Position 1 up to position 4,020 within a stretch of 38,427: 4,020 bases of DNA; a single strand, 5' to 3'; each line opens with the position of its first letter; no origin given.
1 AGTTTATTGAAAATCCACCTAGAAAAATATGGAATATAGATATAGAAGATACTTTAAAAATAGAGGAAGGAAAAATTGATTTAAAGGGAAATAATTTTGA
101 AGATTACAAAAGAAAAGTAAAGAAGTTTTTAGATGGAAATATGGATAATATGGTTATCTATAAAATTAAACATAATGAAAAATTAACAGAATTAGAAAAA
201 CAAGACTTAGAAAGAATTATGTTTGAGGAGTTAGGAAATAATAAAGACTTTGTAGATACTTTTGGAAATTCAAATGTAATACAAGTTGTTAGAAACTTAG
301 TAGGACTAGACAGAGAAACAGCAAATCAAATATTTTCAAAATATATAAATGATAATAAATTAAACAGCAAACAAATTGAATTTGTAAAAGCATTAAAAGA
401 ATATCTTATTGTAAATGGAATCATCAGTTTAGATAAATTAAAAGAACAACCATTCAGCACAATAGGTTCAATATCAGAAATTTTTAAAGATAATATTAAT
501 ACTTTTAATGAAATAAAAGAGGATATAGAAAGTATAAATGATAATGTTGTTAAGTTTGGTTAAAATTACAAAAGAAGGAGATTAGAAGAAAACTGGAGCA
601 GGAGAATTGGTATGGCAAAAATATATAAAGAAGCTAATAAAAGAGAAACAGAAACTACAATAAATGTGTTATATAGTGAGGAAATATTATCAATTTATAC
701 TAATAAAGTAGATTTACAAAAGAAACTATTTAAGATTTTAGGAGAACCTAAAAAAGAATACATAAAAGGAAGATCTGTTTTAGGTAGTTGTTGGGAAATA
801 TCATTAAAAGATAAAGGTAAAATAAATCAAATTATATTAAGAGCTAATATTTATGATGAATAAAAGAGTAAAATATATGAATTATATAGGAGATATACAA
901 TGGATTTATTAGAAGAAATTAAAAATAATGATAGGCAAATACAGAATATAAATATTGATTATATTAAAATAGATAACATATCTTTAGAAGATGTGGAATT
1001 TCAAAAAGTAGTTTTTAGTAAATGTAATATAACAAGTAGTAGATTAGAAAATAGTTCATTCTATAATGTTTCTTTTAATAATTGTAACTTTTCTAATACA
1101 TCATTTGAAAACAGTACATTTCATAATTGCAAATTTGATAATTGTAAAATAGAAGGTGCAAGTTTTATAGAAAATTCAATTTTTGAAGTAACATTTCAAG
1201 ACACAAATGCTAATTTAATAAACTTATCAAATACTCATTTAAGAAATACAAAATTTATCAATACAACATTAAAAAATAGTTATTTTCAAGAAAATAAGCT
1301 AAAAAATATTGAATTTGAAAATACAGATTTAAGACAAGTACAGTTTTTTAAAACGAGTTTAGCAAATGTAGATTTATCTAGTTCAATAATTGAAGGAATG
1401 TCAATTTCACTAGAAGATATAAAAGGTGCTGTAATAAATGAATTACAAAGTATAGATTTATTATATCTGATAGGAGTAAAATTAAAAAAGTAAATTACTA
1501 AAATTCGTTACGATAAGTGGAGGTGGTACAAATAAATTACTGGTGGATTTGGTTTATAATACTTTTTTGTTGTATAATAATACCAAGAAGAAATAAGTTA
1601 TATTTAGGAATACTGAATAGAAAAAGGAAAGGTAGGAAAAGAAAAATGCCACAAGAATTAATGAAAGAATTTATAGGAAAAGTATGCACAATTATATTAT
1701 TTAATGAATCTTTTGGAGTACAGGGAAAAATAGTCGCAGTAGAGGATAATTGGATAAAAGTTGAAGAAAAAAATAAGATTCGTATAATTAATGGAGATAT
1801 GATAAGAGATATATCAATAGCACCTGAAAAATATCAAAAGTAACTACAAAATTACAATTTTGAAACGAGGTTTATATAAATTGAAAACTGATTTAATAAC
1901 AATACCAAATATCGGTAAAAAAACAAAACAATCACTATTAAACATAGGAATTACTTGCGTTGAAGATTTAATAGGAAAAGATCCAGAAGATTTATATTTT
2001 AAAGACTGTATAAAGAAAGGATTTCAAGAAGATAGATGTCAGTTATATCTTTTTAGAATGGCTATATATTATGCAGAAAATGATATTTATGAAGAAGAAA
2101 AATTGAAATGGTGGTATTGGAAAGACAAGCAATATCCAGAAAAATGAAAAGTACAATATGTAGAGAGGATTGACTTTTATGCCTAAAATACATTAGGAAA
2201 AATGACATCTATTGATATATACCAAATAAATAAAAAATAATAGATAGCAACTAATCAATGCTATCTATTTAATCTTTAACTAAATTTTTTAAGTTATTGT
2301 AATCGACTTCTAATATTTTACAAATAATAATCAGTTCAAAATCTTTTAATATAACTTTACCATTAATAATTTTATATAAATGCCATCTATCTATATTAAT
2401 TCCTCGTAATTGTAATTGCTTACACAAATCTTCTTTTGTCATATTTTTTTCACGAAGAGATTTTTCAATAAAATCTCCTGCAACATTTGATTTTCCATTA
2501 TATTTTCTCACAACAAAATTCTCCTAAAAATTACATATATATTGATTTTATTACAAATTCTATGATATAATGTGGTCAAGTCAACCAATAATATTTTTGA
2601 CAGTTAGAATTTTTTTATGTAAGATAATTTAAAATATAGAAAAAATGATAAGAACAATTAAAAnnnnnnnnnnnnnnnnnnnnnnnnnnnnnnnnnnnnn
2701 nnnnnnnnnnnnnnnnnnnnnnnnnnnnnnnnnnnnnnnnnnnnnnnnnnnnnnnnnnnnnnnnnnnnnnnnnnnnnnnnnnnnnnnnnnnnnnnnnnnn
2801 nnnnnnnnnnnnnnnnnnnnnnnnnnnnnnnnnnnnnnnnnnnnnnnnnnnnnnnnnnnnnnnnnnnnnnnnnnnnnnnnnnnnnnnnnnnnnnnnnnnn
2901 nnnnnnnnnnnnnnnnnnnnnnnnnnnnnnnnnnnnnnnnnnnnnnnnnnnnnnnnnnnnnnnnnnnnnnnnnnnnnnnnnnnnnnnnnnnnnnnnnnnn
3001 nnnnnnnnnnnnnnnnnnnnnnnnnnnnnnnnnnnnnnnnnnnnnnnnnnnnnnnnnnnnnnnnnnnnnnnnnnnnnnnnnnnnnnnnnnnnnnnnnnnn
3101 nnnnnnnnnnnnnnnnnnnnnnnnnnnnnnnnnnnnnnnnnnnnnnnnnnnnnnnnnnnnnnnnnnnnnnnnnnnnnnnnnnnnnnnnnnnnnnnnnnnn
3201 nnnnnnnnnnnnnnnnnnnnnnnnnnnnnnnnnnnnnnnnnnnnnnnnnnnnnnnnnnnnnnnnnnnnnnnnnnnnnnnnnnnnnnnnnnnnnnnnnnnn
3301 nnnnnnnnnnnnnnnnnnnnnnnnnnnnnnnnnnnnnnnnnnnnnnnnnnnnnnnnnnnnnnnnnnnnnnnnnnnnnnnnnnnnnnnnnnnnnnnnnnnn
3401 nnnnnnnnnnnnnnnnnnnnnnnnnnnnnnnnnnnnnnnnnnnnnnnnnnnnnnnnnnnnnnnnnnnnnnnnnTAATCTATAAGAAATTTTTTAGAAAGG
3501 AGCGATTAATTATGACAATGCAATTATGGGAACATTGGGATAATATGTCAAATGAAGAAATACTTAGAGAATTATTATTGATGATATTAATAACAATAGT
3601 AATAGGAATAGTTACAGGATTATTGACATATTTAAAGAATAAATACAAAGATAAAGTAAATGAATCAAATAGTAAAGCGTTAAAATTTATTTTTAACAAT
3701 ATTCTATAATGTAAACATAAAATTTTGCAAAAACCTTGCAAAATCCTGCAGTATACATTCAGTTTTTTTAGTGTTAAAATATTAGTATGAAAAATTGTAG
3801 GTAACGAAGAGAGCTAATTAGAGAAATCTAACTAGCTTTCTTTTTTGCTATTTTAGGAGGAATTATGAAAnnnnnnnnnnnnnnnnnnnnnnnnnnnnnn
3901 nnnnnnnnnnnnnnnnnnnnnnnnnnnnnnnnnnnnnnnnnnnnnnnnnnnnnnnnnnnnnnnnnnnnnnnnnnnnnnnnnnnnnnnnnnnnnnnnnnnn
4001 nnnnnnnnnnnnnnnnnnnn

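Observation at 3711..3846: Four-copy promoter cassette with helically phased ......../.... boxes heads nearly every long operon of the island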

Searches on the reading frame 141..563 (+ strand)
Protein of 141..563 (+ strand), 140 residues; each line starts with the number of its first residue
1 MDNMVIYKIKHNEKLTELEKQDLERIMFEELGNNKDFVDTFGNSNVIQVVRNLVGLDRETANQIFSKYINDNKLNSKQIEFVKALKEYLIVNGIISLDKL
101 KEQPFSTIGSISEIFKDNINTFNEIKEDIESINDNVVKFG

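Call 13: search_protein_families(library=pfam, proteins=[window:141-563:+], max_evalue=0.01)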
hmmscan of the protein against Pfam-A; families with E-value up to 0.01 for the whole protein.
window:141-563:+ (140 aa): 1 family
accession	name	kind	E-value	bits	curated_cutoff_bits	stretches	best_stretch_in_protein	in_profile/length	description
PF08463.15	EcoEI_R_C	-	1.2e-19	71.5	24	1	5-130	20-159/163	EcoEI R protein C-terminal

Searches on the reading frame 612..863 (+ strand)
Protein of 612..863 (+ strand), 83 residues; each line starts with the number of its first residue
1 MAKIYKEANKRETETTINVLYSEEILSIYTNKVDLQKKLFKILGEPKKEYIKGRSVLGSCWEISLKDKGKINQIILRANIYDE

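Call 13: search_protein_families(library=pfam, proteins=[window:612-863:+], max_evalue=0.01)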
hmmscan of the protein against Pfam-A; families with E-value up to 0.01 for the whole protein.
window:612-863:+ (83 aa): 0 families

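Call 32: find_encoding_contigs(protein=window:612-863:+, flank=10000, max_places=6)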
Protein window:612-863:+ (83 aa): 23 contigs read that carry it; 6 places shown.
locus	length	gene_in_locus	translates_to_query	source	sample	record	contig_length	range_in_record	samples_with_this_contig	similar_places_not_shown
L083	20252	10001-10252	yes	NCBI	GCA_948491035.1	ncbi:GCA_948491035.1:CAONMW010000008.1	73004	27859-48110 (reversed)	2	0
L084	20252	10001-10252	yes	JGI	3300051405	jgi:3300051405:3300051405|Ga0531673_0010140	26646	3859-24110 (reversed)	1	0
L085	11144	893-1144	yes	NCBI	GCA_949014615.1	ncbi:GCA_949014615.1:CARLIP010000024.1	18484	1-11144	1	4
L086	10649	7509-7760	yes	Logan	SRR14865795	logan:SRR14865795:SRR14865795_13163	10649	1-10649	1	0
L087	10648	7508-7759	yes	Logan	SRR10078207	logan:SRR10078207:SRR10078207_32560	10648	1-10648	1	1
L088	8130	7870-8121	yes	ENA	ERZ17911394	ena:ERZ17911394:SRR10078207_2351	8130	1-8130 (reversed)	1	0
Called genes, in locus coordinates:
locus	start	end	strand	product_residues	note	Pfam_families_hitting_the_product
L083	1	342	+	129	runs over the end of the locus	-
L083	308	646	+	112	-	PF01551:Peptidase_M23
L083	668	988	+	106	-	-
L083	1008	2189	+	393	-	-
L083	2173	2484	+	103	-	-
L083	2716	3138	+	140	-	-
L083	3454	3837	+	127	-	-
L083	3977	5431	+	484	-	PF12161:HsdM_N, PF02384:N6_Mtase, PF01170:UPF0020, PF20473:MmeI_Mtase (faint), PF07669:Eco57I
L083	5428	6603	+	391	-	PF01420:Methylase_S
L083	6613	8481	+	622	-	PF13643:DUF4145 (weak), PF04313:HSDR_N, PF00176:SNF2-rel_dom (weak), PF00270:DEAD, PF04851:ResIII, PF18766:SWI2_SNF2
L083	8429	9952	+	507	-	PF00271:Helicase_C (weak), PF08463:EcoEI_R_C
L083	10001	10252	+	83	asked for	-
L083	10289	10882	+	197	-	-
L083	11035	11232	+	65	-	-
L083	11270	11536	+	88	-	PF11731:Cdd1, PF14520:HHH_5 (weak)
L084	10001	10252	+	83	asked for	-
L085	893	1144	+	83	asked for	-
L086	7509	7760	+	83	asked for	-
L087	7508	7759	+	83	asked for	-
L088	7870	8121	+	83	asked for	-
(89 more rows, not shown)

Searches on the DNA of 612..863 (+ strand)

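Call 89: search_rna_families(source=L084, start=2440, end=2760, threshold=evalue, max_evalue=1)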
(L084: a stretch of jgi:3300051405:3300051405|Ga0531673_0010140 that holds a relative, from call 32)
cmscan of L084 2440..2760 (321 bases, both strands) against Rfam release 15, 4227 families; matches with E-value up to 1: 1.
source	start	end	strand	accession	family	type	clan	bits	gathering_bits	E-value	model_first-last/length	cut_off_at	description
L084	2570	2693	+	RF04128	MIR8562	Gene; miRNA;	-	18.8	211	0.25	1-242/242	no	MIR8562 microRNA precursor family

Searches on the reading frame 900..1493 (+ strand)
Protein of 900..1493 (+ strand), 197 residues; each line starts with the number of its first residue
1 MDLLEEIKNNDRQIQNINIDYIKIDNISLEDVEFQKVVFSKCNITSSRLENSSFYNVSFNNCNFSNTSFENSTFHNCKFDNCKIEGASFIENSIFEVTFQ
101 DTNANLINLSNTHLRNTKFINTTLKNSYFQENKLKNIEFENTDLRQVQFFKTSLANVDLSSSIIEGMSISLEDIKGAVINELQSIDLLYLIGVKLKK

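Call 13: search_protein_families(library=pfam, proteins=[window:900-1493:+], max_evalue=0.01)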
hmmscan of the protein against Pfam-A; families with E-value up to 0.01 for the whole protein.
window:900-1493:+ (197 aa): 4 families
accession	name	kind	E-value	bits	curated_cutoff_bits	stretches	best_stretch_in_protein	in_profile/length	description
PF13599.13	Pentapeptide_4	-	1.1e-27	96.3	38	3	72-149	1-78/78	Pentapeptide repeat region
PF00805.28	Pentapeptide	-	8.6e-18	64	20.2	3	52-89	1-38/40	Pentapeptide repeats (8 copies)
PF13576.12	Pentapeptide_3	-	9e-12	45.5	27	1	39-82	1-47/48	Pentapeptide repeats (9 copies)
PF23894.2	LD_SV2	-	1.1e-09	38.9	29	2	22-83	28-91/92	SV2A/B/C luminal domain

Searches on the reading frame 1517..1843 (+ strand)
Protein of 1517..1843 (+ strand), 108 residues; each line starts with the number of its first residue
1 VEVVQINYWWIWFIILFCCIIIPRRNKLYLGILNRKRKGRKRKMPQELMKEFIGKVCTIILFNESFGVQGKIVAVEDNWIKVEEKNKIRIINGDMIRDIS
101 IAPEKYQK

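Call 13: search_protein_families(library=pfam, proteins=[window:1517-1843:+], max_evalue=0.01)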
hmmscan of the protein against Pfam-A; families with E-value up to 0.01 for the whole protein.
window:1517-1843:+ (108 aa): 1 family
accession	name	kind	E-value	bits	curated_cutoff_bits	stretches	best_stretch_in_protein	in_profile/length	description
PF21838.2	DUF6897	-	4.9e-06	26.6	23.9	1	48-99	5-55/58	Domain of unknown function (DUF6897)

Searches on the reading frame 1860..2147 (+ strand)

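Call 13: search_protein_families(library=pfam, proteins=[window:1860-2147:+], max_evalue=0.01)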
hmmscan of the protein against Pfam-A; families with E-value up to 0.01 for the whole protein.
window:1860-2147:+ (95 aa): 3 families
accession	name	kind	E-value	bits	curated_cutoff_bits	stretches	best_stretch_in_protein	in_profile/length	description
PF11731.14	Cdd1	-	3.6e-22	78.8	25.5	1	10-90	6-83/86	Pathogenicity locus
PF14520.12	HHH_5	-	2.2e-05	25.3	27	1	11-45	3-37/57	Helix-hairpin-helix domain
PF04994.19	TfoX_C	-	0.00043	20.8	23.1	1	11-79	4-72/81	TfoX C-terminal domain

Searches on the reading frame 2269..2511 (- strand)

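Call 13: search_protein_families(library=pfam, proteins=[window:2269-2511:-], max_evalue=0.01)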
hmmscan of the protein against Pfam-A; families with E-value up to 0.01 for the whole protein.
window:2269-2511:- (80 aa): 3 families
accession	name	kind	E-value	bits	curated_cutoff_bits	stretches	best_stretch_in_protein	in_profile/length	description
PF01381.28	HTH_3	-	7.2e-05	23.2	23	1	19-70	4-51/55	Helix-turn-helix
PF13443.12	HTH_26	-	0.00011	22.8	22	1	16-71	3-54/63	Cro/C1-type HTH DNA-binding domain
PF12844.13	HTH_19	-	0.00055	20.2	30.2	1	12-78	1-62/64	Helix-turn-helix domain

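Call 28: search_protein_families(library=ncbifam, proteins=[window:2269-2511:-], max_evalue=0.01)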
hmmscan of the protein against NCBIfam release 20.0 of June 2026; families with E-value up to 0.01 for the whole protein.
window:2269-2511:- (80 aa): 0 families

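Call 29: search_protein_families(library=phrogs, proteins=[window:2269-2511:-], max_evalue=0.01)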
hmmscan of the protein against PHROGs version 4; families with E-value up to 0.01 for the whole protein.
window:2269-2511:- (80 aa): 2 families
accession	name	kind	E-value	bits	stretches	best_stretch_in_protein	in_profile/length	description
phrog_3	-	transcription regulation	0.00011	23.2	1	14-74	92-145/430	transcriptional repressor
phrog_8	-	transcription regulation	0.005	17.3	1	12-75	160-216/346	transcriptional regulator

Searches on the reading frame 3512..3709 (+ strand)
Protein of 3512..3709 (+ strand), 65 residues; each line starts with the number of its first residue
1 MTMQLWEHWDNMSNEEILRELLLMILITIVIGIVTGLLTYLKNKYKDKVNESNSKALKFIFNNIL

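Call 13: search_protein_families(library=pfam, proteins=[window:3512-3709:+], max_evalue=0.01)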
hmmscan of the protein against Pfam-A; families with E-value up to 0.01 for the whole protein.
window:3512-3709:+ (65 aa): 1 family
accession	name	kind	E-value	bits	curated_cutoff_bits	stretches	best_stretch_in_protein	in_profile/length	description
PF14296.11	O-ag_pol_Wzy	-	0.0082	15.3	26.6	1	10-60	80-130/468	O-antigen polysaccharide polymerase Wzy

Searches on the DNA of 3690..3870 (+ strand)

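Call 16: search_dna_similar(query=window:3690-3870:+, collection=plasmids, mode=distant, max_evalue=0.001)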
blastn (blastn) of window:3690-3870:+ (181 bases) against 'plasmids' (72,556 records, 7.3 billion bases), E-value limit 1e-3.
No match.

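Call 55: search_dna_similar(query=window:3711-3785:+, collection=phages, mode=distant, max_evalue=1)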
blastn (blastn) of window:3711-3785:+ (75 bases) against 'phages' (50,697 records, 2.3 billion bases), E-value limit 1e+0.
No match.

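Call 90: search_rna_families(source=window, start=3700, end=3870, threshold=evalue, max_evalue=1)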
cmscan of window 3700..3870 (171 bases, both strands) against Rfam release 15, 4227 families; matches with E-value up to 1: 5.
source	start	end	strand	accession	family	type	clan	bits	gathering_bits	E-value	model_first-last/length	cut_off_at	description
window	3800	3849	+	RF03623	mir-1252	Gene; miRNA;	-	22.4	70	0.091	1-65/65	no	mir-1252 microRNA precursor family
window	3787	3852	+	RF02436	SpF43_sRNA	Gene; sRNA;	-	18.5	70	0.19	1-99/99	no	Streptococcus sRNA SpF43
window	3794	3856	-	RF00249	mir-46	Gene; miRNA;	-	17.5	44.7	0.31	1-85/85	no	mir-46/mir-47/mir-281 microRNA precursor family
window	3793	3855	+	RF00249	mir-46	Gene; miRNA;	-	16.5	44.7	0.6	1-85/85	no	mir-46/mir-47/mir-281 microRNA precursor family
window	3802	3847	+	RF03459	mir-1890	Gene; miRNA;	-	16.2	76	0.96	1-78/78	no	mir-1890 microRNA precursor family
